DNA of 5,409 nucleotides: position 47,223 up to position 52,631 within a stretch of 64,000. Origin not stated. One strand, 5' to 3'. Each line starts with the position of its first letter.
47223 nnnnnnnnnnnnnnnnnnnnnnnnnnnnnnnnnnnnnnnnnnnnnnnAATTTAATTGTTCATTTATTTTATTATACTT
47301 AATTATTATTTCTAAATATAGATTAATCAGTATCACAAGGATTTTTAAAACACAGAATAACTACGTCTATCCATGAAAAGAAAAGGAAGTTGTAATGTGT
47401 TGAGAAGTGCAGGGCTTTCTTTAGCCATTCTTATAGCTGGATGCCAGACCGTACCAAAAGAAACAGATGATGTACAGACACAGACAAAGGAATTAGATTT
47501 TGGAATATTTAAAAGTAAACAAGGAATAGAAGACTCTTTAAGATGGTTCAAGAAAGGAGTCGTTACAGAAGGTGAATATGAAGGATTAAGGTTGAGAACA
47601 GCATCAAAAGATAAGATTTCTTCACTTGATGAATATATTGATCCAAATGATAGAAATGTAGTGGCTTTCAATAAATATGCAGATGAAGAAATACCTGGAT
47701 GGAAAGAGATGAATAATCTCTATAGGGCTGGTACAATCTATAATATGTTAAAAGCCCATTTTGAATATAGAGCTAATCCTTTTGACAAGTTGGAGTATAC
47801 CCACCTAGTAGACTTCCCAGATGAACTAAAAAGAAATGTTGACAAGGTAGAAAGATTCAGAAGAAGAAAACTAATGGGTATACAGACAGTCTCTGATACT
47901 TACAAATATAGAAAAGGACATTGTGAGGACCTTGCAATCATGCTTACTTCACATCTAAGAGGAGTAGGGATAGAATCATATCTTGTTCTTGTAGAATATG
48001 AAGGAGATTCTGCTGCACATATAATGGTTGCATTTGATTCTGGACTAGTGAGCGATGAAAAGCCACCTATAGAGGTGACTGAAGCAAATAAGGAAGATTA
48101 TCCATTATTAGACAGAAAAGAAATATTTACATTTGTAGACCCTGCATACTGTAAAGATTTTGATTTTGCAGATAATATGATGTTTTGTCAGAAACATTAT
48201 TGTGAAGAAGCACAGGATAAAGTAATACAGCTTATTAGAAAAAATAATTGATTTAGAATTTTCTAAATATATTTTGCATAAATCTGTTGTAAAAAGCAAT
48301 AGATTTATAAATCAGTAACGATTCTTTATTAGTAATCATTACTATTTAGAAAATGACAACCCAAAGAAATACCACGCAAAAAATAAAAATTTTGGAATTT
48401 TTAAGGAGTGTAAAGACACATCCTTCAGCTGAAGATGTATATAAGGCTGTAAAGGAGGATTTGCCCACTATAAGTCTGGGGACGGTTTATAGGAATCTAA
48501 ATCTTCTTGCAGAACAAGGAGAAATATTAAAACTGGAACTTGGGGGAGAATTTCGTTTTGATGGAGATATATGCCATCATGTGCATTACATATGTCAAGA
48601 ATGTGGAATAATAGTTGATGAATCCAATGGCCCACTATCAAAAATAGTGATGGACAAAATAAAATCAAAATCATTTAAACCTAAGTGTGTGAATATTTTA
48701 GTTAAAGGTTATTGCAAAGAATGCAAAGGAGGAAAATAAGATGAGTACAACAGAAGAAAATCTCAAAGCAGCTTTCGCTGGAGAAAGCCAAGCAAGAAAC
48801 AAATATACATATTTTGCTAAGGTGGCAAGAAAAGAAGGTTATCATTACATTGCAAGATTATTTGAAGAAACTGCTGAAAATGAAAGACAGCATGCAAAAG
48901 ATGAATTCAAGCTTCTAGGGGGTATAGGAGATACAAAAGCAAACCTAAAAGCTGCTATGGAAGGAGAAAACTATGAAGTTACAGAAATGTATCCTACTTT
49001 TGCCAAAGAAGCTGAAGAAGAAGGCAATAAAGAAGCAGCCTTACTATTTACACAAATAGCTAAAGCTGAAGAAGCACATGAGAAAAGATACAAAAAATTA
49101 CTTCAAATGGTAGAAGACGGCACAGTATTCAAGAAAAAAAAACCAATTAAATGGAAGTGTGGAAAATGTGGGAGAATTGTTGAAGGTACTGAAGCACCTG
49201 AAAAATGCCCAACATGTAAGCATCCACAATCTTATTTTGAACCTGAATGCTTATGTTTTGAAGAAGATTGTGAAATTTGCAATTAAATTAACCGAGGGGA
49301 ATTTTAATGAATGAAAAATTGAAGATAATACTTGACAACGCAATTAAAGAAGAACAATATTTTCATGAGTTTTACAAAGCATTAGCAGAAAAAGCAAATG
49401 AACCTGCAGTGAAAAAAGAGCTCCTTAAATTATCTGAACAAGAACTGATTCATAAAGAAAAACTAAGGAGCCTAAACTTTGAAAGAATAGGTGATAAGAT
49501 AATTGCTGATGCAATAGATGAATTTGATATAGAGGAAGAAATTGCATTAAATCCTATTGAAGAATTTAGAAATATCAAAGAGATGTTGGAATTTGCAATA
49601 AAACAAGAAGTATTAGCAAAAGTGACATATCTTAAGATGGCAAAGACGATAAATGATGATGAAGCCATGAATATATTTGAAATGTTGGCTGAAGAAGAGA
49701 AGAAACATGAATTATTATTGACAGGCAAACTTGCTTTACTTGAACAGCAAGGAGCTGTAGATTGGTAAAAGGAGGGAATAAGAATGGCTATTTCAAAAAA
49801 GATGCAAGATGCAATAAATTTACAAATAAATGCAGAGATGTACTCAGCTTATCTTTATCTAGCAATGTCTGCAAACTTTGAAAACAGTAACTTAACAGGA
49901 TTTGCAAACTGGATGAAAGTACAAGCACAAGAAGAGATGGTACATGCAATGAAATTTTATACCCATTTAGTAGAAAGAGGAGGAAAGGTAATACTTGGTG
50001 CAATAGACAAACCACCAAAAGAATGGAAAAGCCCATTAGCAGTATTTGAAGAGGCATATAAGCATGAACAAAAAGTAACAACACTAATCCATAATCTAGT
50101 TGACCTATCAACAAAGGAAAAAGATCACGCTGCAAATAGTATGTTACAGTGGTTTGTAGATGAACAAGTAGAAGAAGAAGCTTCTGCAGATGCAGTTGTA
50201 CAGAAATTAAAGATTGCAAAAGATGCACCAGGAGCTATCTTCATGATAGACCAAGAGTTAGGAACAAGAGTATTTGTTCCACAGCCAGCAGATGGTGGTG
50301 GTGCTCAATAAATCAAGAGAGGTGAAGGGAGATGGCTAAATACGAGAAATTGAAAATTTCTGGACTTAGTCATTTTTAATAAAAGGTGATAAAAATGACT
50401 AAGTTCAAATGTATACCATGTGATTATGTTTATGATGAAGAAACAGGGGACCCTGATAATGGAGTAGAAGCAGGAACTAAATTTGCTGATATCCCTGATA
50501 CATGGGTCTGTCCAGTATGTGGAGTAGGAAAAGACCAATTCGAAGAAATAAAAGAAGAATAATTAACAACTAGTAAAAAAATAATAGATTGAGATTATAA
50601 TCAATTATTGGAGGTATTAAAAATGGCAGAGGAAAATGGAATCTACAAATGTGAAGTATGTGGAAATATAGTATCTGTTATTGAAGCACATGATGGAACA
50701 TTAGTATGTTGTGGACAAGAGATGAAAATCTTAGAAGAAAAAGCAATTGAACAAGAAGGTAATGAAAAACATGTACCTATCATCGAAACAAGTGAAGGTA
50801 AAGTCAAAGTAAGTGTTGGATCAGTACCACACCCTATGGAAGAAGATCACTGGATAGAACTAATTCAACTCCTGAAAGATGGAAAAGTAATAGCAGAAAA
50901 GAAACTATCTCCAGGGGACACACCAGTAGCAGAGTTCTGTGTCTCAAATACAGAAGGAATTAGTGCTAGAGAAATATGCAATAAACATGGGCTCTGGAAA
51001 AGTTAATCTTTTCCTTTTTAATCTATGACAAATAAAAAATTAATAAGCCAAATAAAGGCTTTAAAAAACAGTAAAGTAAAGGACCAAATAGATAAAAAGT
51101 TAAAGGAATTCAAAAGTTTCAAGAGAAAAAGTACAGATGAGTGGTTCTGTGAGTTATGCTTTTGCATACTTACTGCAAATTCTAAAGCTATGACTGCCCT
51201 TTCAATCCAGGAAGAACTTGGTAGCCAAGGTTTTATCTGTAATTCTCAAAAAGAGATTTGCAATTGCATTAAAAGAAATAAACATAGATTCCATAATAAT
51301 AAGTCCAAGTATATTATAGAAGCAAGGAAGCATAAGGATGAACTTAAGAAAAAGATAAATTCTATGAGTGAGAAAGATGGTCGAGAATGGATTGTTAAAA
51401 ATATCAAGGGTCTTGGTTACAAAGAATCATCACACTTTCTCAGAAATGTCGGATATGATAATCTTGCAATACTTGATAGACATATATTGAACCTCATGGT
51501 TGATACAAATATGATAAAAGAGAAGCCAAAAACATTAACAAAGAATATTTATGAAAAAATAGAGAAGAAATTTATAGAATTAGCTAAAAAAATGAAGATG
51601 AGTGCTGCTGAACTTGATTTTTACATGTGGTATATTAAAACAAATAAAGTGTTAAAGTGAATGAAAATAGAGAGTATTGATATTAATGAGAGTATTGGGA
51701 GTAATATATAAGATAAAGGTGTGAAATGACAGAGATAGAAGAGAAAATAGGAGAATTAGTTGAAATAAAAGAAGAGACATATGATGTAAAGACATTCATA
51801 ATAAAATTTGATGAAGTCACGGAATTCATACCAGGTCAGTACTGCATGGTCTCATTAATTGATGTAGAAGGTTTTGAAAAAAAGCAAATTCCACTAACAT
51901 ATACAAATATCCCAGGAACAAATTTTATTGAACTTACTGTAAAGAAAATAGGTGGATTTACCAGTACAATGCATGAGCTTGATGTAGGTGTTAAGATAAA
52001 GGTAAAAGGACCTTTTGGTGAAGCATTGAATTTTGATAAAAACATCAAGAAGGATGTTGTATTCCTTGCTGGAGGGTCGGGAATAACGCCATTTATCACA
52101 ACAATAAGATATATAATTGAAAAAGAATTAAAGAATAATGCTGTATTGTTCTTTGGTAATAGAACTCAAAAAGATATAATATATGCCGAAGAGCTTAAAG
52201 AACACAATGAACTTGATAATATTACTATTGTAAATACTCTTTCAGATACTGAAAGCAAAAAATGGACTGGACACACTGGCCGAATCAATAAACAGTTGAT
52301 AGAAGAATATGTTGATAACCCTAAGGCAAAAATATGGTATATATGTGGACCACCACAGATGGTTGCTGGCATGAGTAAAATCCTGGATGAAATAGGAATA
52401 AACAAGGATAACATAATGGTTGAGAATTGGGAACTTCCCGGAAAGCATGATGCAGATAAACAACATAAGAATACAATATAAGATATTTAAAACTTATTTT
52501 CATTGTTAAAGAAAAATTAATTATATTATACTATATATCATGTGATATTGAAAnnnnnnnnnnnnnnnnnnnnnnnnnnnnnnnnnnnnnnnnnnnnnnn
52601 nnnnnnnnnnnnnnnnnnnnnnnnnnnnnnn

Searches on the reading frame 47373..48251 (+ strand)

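Call 38: search_protein_families(library=pfam, max_evalue=0.01, proteins=[window:47373-48251:+])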
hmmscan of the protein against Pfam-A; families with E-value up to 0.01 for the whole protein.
window:47373-48251:+ (292 aa): 3 families
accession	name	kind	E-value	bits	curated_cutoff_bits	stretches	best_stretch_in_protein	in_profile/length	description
PF04473.18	DUF553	-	8.7e-07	28.9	20.5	1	128-221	28-102/140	Transglutaminase-like domain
PF01841.26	Transglut_core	-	2.4e-06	28.2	23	1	164-212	34-82/108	Transglutaminase-like superfamily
PF24656.1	CEPT76_peptidase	-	0.00073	20.1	27.8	1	172-220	5-52/121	CEP76 peptidase-like domain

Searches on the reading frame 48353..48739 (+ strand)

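Call 79: search_protein_families(library=pfam, max_evalue=0.001, proteins=[window:48353-48739:+])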
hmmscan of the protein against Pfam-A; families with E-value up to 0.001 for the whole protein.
window:48353-48739:+ (128 aa): 1 family
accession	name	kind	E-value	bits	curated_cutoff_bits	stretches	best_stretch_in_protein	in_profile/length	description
PF01475.25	FUR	-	1.8e-25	89.9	23.1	1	5-115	5-118/121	Ferric uptake regulator family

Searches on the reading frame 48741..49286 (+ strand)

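Call 79: search_protein_families(library=pfam, max_evalue=0.001, proteins=[window:48741-49286:+])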
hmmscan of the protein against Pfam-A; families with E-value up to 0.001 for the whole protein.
window:48741-49286:+ (181 aa): 5 families
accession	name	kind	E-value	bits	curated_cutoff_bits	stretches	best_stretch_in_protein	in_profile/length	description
PF02915.23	Rubrerythrin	-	1e-28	100.9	22.8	1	6-121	1-137/137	Rubrerythrin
PF21349.2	RUBY_RBDX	-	1.7e-12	47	26.5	1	138-167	1-30/30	Rubrerythrin, rubredoxin-like domain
PF00210.30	Ferritin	-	4.9e-07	30.2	24.5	1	6-122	2-137/142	Ferritin-like domain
PF23458.2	DUF7130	-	7.3e-05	23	35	1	124-164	41-81/89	Domain of unknown function (DUF7130)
PF01155.25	HypA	-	0.00017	22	28.9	1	82-163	9-96/112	Hydrogenase/urease nickel incorporation, metallochaperone, hypA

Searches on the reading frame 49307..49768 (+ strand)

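Call 79: search_protein_families(library=pfam, max_evalue=0.001, proteins=[window:49307-49768:+])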
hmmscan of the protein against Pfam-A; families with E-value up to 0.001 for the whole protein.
window:49307-49768:+ (153 aa): 1 family
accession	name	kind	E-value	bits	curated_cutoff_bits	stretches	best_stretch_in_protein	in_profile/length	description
PF02915.23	Rubrerythrin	-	3.8e-12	47.2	22.8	1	8-138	2-133/137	Rubrerythrin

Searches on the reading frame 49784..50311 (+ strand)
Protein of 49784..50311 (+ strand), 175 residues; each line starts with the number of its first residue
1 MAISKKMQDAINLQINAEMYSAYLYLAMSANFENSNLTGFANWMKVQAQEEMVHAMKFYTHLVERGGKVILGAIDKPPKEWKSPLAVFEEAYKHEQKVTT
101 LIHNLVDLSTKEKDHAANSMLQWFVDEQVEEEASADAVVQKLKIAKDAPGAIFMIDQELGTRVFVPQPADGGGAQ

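Call 79: search_protein_families(library=pfam, max_evalue=0.001, proteins=[window:49784-50311:+])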
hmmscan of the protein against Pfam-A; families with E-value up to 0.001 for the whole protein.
window:49784-50311:+ (175 aa): 1 family
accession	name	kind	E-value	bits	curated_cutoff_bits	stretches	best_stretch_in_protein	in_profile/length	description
PF00210.30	Ferritin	-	1.5e-44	151.8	24.5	1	9-143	2-140/142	Ferritin-like domain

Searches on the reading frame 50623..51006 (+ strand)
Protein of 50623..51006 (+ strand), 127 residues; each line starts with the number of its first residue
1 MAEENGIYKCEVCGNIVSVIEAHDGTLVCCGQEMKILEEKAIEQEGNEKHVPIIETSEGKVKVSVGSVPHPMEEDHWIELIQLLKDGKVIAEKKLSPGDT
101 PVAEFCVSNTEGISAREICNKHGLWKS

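Call 80: search_protein_families(library=pfam, max_evalue=0.001, proteins=[window:50623-51006:+])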
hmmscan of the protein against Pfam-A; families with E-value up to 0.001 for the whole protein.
window:50623-51006:+ (127 aa): 2 families
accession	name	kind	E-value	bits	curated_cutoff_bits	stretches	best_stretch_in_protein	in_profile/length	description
PF01880.24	Desulfoferrodox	-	2.6e-20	73.2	22.2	1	45-126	4-96/98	Desulfoferrodoxin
PF06397.17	Desulfoferrod_N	-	5.9e-16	58.3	23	1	2-36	1-35/36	Desulfoferrodoxin, N-terminal domain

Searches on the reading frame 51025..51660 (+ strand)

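Call 80: search_protein_families(library=pfam, max_evalue=0.001, proteins=[window:51025-51660:+])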
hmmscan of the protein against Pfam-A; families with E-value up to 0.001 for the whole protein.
window:51025-51660:+ (211 aa): 1 family
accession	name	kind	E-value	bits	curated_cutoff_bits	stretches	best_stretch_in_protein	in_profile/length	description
PF22175.2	Ogg-HhH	-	1.4e-62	210.7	27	1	22-192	1-173/173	8-oxoguanine DNA glycosylase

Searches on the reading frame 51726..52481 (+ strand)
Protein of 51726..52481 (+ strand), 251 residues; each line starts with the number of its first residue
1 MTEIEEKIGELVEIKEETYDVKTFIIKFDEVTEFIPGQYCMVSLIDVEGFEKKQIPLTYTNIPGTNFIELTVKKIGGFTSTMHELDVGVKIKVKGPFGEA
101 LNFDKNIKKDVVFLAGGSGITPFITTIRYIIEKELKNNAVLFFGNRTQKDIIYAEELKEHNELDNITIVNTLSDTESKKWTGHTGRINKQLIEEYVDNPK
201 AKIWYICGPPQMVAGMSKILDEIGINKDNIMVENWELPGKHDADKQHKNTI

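Call 39: search_protein_families(library=pfam, max_evalue=0.01, proteins=[window:51726-52481:+])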
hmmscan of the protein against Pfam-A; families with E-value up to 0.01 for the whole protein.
window:51726-52481:+ (251 aa): 3 families
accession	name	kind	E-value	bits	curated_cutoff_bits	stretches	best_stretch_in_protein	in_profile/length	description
PF00175.26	NAD_binding_1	-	5.2e-25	88.7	22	1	113-217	1-108/109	Oxidoreductase NAD-binding domain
PF08030.17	NAD_binding_6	-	2.8e-06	27.9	22.2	1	110-170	3-72/156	Ferric reductase NAD binding domain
PF00970.30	FAD_binding_6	-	8.9e-06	26.4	21.1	1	10-99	3-96/99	Oxidoreductase FAD-binding domain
